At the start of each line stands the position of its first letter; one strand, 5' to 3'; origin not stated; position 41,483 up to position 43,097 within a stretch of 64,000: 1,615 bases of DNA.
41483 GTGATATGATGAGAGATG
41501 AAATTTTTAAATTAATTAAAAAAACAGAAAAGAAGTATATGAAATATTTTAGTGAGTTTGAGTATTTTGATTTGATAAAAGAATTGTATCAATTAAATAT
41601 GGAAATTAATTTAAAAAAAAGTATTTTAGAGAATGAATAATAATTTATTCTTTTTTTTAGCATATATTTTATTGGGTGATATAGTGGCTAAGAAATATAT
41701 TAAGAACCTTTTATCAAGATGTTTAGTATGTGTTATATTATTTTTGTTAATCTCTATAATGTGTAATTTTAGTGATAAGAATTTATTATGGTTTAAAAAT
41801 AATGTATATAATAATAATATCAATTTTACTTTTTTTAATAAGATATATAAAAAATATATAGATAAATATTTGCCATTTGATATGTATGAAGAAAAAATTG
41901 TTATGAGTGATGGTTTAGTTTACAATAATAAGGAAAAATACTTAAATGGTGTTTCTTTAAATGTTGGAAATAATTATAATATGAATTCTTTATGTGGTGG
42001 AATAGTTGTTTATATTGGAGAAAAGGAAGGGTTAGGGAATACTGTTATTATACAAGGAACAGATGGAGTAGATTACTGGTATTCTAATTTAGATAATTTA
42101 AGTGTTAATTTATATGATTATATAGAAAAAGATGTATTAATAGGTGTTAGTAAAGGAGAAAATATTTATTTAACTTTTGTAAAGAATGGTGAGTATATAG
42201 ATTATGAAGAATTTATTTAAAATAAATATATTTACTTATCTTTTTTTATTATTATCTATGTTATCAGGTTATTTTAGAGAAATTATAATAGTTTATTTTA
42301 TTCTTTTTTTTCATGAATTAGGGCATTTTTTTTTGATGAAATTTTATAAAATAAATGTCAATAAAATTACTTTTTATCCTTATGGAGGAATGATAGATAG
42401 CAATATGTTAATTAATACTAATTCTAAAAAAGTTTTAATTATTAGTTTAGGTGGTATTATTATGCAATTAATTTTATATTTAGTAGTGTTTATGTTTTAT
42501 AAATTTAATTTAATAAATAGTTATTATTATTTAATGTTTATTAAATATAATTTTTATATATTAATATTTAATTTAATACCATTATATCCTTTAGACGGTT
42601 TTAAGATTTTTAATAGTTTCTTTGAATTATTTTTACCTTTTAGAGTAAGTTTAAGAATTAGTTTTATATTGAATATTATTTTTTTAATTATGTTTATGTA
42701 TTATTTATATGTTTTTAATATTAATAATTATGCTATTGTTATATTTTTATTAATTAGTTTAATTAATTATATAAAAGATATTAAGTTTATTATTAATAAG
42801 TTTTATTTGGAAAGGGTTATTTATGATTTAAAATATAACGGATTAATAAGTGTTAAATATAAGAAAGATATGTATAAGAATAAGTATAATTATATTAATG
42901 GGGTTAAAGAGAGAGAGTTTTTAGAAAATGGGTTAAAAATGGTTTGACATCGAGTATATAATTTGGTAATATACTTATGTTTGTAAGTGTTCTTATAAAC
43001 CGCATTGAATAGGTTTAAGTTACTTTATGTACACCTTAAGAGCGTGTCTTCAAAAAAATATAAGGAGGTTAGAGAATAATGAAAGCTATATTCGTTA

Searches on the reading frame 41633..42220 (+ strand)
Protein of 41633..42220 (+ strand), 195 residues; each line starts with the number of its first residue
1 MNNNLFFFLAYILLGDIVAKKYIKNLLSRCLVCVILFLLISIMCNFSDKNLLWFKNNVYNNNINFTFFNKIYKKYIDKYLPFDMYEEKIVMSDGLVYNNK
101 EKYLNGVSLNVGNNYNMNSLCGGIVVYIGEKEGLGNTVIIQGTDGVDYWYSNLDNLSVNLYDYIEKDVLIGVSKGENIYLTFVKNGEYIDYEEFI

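Call 102: search_protein_families(library=pfam, proteins=[window:41633-42220:+], max_evalue=0.001)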
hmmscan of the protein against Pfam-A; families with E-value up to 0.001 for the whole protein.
window:41633-42220:+ (195 aa): 1 family
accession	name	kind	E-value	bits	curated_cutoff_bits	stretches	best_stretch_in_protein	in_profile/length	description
PF01551.29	Peptidase_M23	-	6.8e-10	39.5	28.7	1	105-174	4-73/96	Peptidase family M23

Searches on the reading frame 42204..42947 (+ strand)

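Call 102: search_protein_families(library=pfam, proteins=[window:42204-42947:+], max_evalue=0.001)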
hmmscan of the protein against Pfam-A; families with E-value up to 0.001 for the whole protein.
window:42204-42947:+ (247 aa): 1 family
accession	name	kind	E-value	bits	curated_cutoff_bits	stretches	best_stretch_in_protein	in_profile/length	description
PF02163.28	Peptidase_M50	-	6e-15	55.6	27.2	2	27-99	3-100/221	Peptidase family M50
